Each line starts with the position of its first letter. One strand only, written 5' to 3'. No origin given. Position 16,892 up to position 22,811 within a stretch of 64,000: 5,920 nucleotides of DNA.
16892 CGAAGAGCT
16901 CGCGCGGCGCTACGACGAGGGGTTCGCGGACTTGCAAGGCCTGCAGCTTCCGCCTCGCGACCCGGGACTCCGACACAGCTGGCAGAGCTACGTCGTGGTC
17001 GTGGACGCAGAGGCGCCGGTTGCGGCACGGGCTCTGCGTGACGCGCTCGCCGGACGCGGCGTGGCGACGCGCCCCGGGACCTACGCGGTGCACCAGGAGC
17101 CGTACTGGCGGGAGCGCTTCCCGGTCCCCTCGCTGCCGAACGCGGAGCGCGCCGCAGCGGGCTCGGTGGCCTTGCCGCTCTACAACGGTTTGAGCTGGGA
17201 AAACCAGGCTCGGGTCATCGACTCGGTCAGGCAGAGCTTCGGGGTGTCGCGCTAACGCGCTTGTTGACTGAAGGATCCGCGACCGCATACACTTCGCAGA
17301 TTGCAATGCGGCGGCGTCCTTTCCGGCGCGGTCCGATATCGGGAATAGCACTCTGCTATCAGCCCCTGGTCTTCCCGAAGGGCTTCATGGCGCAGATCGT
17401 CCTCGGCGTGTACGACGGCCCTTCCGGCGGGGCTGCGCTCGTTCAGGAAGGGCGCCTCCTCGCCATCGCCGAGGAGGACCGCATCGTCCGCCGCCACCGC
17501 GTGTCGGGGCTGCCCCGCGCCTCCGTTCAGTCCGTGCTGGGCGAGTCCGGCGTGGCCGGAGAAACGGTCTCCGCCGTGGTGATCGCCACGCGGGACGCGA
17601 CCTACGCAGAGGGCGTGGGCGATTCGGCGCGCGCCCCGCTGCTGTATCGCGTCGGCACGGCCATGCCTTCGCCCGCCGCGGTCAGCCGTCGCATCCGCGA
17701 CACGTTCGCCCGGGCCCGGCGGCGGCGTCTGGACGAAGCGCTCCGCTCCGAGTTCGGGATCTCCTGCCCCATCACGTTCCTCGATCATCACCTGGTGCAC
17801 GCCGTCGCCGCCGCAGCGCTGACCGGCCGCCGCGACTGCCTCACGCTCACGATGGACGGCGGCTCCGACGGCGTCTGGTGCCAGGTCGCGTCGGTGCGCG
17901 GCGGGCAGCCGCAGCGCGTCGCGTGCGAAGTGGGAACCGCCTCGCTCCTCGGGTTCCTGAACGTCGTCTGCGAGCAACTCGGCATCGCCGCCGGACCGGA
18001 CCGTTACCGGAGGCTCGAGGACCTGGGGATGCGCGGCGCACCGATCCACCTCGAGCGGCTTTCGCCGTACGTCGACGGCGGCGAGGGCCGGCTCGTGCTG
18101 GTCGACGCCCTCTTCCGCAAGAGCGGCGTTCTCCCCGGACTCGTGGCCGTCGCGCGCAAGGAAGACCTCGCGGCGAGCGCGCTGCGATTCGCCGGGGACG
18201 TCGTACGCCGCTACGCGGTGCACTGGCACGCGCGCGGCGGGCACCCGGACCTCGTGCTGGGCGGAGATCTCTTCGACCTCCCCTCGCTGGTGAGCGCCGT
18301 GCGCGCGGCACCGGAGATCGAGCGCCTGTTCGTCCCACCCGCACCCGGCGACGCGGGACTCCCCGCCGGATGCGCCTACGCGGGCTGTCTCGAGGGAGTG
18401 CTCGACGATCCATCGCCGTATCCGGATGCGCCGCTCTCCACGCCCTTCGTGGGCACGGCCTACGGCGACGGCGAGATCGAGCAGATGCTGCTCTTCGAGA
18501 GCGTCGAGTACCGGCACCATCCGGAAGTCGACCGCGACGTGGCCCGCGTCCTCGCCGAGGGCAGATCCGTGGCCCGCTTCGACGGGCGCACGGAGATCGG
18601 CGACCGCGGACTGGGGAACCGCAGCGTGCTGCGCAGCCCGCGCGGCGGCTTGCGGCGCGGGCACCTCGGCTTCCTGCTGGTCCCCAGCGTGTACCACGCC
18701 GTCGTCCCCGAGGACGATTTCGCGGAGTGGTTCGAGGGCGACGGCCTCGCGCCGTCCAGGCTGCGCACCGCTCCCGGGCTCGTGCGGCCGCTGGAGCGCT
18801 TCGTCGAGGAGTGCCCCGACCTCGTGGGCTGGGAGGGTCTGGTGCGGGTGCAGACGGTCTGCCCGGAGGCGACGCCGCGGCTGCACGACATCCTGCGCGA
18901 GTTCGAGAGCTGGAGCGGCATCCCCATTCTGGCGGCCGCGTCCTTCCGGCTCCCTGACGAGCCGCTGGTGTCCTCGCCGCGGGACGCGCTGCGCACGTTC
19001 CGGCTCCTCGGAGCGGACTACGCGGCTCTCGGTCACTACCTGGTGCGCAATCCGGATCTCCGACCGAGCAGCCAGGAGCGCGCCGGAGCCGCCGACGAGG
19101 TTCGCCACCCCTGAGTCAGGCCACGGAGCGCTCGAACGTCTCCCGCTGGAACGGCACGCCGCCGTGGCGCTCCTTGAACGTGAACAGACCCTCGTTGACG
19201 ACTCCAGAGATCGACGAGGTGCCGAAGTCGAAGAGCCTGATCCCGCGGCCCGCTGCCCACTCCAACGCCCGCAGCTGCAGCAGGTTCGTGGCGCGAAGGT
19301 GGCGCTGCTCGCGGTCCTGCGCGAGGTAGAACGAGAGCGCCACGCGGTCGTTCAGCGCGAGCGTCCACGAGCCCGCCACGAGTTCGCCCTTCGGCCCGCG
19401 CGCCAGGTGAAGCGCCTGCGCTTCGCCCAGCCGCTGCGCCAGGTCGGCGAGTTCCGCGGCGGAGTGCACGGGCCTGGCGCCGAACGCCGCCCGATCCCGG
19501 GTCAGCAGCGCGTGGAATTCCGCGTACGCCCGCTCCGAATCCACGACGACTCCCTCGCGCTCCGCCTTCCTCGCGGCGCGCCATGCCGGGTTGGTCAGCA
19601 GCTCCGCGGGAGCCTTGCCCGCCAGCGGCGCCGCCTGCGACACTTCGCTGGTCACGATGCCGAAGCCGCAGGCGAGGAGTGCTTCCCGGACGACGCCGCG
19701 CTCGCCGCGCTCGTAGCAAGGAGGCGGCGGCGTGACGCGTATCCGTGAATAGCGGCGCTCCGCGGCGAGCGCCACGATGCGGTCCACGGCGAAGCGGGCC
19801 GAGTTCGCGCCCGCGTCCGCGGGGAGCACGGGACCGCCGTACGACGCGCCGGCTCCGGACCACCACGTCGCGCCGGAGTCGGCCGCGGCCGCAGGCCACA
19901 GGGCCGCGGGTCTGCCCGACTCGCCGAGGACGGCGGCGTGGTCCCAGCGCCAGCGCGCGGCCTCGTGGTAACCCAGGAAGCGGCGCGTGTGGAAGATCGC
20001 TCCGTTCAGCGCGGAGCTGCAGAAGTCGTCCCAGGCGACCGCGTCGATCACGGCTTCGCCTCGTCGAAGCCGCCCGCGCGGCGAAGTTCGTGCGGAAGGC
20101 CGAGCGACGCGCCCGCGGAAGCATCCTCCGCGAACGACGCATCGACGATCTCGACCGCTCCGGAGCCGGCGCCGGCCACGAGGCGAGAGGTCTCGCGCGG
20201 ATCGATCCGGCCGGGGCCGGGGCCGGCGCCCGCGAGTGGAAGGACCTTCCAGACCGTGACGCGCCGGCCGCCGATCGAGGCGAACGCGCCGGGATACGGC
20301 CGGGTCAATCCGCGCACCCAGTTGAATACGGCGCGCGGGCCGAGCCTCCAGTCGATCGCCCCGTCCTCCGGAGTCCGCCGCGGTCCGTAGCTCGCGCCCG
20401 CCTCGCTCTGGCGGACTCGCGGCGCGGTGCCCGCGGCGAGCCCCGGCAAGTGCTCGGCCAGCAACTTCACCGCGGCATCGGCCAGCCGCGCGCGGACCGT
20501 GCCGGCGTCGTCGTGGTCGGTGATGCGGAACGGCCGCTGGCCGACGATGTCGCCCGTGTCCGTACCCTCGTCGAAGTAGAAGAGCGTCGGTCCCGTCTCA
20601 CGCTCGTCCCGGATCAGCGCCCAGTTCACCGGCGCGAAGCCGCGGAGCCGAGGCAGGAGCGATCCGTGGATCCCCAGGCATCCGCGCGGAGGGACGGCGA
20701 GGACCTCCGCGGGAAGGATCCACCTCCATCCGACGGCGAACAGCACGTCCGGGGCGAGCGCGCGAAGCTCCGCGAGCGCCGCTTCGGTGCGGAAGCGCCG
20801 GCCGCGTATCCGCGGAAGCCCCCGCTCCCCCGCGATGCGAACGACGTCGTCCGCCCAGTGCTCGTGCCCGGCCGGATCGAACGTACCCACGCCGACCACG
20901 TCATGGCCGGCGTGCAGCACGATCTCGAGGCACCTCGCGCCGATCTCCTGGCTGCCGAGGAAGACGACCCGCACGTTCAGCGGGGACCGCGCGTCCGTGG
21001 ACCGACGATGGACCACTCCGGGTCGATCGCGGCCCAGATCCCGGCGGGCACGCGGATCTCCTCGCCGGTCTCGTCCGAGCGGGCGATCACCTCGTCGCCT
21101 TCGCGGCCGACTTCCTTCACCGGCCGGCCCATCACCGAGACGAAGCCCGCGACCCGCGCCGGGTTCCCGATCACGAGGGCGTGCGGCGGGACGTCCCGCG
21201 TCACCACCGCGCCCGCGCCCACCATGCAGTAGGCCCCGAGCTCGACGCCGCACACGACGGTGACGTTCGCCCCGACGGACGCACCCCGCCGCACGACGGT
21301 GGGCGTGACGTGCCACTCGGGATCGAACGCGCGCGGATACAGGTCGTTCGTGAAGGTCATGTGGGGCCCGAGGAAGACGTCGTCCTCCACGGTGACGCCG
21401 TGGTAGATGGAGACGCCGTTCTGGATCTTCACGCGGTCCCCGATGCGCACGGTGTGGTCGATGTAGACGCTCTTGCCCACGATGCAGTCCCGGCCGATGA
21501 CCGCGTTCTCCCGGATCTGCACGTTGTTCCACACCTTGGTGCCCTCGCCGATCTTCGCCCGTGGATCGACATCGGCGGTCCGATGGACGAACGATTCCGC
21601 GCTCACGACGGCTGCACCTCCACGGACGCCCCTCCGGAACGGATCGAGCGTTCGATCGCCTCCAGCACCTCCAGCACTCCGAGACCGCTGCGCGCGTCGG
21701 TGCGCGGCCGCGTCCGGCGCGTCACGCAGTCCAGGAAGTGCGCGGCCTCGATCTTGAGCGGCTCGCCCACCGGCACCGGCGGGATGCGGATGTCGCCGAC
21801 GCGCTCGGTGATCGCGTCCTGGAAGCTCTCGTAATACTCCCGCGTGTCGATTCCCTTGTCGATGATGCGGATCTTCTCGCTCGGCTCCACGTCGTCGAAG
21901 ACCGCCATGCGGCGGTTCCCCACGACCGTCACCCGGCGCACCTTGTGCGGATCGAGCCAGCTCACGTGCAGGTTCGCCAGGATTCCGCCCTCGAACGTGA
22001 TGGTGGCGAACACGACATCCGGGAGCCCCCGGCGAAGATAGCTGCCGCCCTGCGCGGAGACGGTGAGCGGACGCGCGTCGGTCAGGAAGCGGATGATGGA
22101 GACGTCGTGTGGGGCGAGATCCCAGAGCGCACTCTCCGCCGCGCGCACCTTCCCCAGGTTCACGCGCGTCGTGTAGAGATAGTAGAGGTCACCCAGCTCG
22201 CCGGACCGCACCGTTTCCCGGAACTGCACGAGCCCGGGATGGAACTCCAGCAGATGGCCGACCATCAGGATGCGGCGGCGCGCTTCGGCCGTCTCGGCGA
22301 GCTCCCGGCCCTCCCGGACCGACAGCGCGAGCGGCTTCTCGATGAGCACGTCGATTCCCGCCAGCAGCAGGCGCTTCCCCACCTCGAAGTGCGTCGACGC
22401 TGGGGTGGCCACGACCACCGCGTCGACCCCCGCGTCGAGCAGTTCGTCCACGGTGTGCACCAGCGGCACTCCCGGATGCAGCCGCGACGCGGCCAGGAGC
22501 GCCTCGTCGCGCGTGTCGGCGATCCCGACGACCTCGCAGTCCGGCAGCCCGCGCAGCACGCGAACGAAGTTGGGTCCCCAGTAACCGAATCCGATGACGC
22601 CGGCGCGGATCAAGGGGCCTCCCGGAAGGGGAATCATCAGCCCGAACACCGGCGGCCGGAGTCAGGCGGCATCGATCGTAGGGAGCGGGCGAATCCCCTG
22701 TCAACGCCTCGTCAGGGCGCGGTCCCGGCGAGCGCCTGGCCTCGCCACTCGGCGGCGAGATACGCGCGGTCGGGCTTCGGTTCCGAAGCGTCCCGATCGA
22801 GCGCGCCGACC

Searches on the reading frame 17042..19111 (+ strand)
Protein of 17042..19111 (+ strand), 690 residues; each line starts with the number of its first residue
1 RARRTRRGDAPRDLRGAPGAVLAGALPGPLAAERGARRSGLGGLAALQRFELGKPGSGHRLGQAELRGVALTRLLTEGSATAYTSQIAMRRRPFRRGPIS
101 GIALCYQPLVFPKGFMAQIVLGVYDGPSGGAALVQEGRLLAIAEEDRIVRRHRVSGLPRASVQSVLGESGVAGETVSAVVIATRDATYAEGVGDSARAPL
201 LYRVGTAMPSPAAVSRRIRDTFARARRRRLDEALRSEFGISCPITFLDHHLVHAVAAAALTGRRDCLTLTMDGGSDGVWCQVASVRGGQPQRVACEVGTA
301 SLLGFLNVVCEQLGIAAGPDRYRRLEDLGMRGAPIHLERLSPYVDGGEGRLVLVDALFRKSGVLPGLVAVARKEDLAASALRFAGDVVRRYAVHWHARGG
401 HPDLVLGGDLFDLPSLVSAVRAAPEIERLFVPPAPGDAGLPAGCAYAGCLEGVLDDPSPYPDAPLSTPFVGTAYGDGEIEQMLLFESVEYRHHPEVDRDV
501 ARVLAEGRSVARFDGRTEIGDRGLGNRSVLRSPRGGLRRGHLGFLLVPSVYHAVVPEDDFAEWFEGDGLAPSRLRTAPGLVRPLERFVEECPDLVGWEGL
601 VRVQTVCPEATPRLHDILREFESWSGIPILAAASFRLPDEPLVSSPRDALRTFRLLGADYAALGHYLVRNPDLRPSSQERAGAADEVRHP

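Call 71: search_protein_families(library=pfam, proteins=[window:17042-19111:+], max_evalue=0.0001)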
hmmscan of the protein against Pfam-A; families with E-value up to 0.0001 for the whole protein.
window:17042-19111:+ (690 aa): 2 families
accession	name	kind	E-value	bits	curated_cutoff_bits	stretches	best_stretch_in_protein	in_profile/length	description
PF16861.10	Carbam_trans_C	-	2.1e-22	79.9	27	1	501-669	1-169/170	Carbamoyltransferase C-terminus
PF02543.21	Carbam_trans_N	-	3e-07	30.7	24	0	129-323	12-208/346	Carbamoyltransferase N-terminus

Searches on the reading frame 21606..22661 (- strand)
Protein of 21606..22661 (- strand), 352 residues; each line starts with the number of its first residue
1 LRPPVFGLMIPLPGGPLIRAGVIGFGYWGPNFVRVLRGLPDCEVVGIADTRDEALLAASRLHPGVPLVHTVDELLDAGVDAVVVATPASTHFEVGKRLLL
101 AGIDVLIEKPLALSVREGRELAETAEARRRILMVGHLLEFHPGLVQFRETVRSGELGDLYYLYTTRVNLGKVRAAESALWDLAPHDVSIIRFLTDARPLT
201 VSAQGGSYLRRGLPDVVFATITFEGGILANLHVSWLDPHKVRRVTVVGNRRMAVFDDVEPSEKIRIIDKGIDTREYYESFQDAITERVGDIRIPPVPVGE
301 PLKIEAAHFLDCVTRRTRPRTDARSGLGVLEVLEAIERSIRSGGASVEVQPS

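Call 71: search_protein_families(library=pfam, proteins=[window:21606-22661:-], max_evalue=0.0001)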
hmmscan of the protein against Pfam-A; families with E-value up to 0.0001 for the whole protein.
window:21606-22661:- (352 aa): 3 families
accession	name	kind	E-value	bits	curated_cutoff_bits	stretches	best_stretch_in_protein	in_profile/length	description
PF01408.29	GFO_IDH_MocA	-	1.6e-25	90.5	24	1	18-136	1-120/120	Oxidoreductase family, NAD-binding Rossmann fold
PF22725.1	GFO_IDH_MocA_C3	-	5.2e-16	59.2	27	1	146-251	3-121/124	GFO/IDH/MocA C-terminal domain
PF02894.22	GFO_IDH_MocA_C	-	9.8e-08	32.5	22.9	1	149-348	2-217/218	Oxidoreductase family, C-terminal alpha/beta domain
